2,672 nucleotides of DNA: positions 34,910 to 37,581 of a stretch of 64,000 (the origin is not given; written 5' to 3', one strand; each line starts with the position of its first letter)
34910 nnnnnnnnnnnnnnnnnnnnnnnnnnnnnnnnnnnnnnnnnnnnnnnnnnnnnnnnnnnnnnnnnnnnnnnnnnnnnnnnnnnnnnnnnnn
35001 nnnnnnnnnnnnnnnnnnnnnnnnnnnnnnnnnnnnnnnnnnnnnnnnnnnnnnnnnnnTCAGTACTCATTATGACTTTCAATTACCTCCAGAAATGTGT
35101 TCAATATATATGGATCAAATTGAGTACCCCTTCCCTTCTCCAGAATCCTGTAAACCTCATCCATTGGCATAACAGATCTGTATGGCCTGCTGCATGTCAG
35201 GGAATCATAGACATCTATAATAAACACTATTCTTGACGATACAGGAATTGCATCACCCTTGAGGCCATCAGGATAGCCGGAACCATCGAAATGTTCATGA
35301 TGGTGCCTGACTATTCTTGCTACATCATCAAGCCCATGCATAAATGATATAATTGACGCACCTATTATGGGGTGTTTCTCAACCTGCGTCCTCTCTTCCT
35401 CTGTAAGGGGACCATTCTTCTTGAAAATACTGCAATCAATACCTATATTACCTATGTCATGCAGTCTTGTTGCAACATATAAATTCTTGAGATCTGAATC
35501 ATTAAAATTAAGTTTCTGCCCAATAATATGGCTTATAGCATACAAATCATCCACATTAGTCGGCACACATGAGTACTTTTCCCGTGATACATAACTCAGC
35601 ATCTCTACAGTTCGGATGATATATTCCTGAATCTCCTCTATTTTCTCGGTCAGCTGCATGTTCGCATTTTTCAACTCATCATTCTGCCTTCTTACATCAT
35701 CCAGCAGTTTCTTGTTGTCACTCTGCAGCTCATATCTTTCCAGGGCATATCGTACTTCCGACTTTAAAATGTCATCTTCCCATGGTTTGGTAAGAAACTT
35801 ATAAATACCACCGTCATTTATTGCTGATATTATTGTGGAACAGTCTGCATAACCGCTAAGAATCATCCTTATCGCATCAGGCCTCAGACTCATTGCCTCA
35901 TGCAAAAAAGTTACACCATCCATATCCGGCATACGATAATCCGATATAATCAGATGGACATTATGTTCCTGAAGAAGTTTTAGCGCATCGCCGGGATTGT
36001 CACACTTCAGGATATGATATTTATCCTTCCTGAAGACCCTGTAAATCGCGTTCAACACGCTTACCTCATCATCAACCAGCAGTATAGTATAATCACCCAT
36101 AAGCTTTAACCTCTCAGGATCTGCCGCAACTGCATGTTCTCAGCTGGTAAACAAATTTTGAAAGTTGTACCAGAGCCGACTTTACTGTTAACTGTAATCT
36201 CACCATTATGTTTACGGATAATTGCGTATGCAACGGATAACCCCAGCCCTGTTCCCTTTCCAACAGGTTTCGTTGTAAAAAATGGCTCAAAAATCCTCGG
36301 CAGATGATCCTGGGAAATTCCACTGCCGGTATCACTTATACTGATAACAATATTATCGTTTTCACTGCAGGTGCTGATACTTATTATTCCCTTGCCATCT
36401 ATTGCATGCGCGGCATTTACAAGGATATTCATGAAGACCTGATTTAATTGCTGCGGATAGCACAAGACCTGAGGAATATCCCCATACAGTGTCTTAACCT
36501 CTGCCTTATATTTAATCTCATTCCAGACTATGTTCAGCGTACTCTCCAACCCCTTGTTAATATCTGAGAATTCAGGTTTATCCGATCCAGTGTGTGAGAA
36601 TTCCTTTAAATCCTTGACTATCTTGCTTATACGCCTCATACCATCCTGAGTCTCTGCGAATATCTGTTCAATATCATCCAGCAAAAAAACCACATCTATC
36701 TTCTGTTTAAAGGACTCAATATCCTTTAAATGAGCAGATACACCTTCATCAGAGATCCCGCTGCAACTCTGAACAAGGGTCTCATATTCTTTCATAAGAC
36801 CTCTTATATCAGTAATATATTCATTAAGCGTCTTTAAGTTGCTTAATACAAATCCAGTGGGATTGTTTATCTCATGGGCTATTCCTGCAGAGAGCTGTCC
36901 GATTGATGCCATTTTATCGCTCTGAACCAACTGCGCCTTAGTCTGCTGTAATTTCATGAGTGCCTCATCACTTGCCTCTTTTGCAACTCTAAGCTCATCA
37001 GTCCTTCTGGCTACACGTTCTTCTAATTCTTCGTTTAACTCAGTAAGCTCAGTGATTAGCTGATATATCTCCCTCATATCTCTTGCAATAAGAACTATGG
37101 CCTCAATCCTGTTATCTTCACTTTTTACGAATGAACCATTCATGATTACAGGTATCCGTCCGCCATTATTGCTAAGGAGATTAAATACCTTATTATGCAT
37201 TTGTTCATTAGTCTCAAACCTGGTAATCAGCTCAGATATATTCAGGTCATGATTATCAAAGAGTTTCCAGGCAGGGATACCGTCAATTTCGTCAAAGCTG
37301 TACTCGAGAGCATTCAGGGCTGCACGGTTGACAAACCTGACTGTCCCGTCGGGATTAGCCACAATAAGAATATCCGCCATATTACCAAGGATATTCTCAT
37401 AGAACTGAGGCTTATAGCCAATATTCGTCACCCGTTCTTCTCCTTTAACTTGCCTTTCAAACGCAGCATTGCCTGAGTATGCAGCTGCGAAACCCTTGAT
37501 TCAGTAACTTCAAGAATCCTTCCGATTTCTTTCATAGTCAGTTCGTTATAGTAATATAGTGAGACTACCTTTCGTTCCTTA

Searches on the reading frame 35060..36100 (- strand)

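Call 28: search_protein_families(library=pfam, proteins=[window:35060-36100:-], max_evalue=0.0001)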
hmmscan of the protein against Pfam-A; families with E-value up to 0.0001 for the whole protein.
window:35060-36100:- (346 aa): 3 families
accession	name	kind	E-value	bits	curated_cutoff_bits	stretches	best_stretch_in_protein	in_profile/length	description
PF13487.12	HD_5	-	9.6e-35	120.3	27.2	1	186-331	21-169/170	HD domain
PF00072.30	Response_reg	-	1.2e-20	74.2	30.2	1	6-116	1-110/111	Response regulator receiver domain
PF01966.28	HD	-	4.8e-14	53.1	22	1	188-299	10-114/116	HD domain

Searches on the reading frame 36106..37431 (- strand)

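Call 28: search_protein_families(library=pfam, proteins=[window:36106-37431:-], max_evalue=0.0001)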
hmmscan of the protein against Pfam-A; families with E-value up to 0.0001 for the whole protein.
window:36106-37431:- (441 aa): 6 families
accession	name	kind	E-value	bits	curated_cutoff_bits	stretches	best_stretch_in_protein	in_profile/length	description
PF02518.31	HATPase_c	-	1.2e-26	93.7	26.4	1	326-431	3-110/111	Histidine kinase-, DNA gyrase B-, and HSP90-like ATPase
PF13426.13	PAS_9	-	3.2e-11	43.9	27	1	21-121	3-103/103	PAS domain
PF08448.16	PAS_4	-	1.4e-06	28.9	23.1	1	17-121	3-107/110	PAS fold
PF14501.12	HATPase_c_5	-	2.9e-06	27.6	22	1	327-417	4-91/102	GHKL domain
PF13188.13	PAS_8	-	7.9e-06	26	21.8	1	10-72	2-61/65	PAS domain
PF00989.32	PAS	-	1e-05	25.9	22.6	1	10-119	2-113/113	PAS fold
